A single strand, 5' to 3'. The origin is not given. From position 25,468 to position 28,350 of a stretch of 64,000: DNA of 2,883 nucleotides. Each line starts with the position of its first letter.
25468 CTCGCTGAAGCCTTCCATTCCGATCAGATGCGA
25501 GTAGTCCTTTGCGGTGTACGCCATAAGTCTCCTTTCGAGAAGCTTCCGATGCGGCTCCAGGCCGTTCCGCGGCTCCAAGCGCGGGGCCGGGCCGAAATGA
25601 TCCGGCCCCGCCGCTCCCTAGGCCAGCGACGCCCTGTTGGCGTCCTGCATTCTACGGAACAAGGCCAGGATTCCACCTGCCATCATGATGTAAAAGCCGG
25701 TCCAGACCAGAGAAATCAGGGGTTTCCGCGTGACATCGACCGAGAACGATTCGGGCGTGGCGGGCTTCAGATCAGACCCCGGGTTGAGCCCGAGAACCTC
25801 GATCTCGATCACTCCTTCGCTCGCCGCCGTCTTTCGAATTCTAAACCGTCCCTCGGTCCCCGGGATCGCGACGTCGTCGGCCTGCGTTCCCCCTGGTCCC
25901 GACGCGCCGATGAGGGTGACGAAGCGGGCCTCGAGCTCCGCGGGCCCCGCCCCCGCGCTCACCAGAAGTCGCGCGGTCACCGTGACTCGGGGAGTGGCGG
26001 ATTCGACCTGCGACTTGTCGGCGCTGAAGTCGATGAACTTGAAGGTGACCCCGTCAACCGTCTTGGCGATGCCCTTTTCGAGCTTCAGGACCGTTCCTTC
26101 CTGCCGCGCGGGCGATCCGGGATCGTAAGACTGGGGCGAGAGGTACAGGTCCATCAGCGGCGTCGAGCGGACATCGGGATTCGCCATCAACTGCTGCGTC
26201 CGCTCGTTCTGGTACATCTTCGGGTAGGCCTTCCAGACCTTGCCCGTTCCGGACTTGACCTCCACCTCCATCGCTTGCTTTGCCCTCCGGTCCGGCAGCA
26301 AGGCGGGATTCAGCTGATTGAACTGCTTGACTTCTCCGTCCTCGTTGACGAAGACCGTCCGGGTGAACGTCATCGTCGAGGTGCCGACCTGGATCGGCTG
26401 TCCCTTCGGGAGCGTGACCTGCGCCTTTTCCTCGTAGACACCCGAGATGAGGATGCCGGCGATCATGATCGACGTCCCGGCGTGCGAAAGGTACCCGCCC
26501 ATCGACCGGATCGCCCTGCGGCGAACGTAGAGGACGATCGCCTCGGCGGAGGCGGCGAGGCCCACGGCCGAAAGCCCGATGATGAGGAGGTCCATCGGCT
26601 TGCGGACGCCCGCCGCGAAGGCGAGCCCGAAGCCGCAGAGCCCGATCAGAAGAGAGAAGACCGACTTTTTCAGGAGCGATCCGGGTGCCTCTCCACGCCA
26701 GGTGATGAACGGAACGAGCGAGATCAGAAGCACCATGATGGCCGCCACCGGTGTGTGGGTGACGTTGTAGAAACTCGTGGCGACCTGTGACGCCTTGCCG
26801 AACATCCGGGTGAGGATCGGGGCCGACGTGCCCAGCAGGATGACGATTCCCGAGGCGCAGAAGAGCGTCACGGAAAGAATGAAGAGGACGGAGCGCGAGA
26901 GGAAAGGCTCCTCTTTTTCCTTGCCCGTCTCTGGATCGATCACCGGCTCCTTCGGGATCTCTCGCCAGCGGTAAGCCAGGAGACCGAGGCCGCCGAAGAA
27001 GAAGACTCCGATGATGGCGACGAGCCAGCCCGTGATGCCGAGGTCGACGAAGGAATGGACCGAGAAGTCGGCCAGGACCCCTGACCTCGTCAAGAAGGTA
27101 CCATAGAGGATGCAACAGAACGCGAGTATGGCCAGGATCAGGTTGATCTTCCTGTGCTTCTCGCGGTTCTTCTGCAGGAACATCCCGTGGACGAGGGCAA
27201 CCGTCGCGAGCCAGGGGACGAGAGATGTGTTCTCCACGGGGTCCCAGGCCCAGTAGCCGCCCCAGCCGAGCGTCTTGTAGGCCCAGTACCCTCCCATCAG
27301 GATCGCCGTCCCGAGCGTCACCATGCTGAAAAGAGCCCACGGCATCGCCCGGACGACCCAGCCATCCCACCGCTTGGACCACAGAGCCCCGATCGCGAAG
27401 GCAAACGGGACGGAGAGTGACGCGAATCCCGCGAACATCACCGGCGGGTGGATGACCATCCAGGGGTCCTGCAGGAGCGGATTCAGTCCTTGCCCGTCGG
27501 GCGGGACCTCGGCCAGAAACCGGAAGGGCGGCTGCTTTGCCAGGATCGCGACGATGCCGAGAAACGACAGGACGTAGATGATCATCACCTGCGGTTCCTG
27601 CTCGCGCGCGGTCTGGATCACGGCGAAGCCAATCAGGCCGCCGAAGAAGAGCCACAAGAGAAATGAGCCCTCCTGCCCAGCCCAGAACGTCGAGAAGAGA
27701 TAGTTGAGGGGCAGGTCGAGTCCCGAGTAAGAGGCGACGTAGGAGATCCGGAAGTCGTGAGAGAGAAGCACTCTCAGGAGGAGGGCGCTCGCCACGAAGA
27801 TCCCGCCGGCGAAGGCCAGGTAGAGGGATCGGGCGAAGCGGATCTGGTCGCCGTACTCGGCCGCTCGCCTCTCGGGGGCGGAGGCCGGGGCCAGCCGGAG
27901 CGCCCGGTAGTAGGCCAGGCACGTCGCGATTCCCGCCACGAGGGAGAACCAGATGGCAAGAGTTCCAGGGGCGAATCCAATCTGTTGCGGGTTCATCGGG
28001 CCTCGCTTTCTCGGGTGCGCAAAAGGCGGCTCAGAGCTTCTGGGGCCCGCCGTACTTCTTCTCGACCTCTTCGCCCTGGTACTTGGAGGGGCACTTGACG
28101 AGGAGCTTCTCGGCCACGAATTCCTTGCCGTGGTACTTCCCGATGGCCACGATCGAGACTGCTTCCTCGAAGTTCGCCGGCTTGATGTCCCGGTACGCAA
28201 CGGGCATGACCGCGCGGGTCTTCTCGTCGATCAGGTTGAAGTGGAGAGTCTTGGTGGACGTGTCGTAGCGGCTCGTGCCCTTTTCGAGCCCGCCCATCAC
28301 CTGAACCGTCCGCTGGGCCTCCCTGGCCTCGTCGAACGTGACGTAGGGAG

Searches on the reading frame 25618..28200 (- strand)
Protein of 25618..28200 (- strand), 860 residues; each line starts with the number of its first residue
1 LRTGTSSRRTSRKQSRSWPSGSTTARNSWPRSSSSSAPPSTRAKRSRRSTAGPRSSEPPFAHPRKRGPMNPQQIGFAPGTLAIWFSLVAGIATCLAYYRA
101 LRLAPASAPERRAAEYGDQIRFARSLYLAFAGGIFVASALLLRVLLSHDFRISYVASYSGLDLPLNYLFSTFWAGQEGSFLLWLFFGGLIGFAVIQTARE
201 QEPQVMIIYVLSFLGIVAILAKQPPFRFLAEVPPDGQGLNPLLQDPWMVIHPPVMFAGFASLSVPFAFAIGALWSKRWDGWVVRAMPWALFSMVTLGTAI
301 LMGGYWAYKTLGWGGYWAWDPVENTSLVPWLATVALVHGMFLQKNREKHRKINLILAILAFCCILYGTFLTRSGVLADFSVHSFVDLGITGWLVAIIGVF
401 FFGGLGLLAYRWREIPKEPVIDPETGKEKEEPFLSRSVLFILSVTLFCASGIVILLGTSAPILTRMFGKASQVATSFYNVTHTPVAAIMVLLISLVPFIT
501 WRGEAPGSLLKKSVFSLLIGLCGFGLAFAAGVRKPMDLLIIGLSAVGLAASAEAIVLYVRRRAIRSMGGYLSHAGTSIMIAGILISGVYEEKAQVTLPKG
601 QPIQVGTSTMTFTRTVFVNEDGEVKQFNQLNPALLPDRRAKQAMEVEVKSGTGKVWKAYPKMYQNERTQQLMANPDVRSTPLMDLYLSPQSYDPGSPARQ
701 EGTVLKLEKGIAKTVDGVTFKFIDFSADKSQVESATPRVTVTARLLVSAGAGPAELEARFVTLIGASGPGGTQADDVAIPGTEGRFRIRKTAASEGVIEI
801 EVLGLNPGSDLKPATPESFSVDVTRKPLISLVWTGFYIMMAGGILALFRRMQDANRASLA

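Call 54: search_protein_families(library=pfam, proteins=[window:25618-28200:-], max_evalue=0.00001)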
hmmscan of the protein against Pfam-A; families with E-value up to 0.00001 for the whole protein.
window:25618-28200:- (860 aa): 2 families
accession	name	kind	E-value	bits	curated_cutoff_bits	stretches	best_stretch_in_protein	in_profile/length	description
PF01578.25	Cytochrom_C_asm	-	3.7e-32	112.1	29.9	1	173-373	1-206/212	Cytochrome C assembly protein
PF16327.10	CcmF_C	-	2.2e-19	70.3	28.7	1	429-615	26-225/323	Cytochrome c-type biogenesis protein CcmF C-terminal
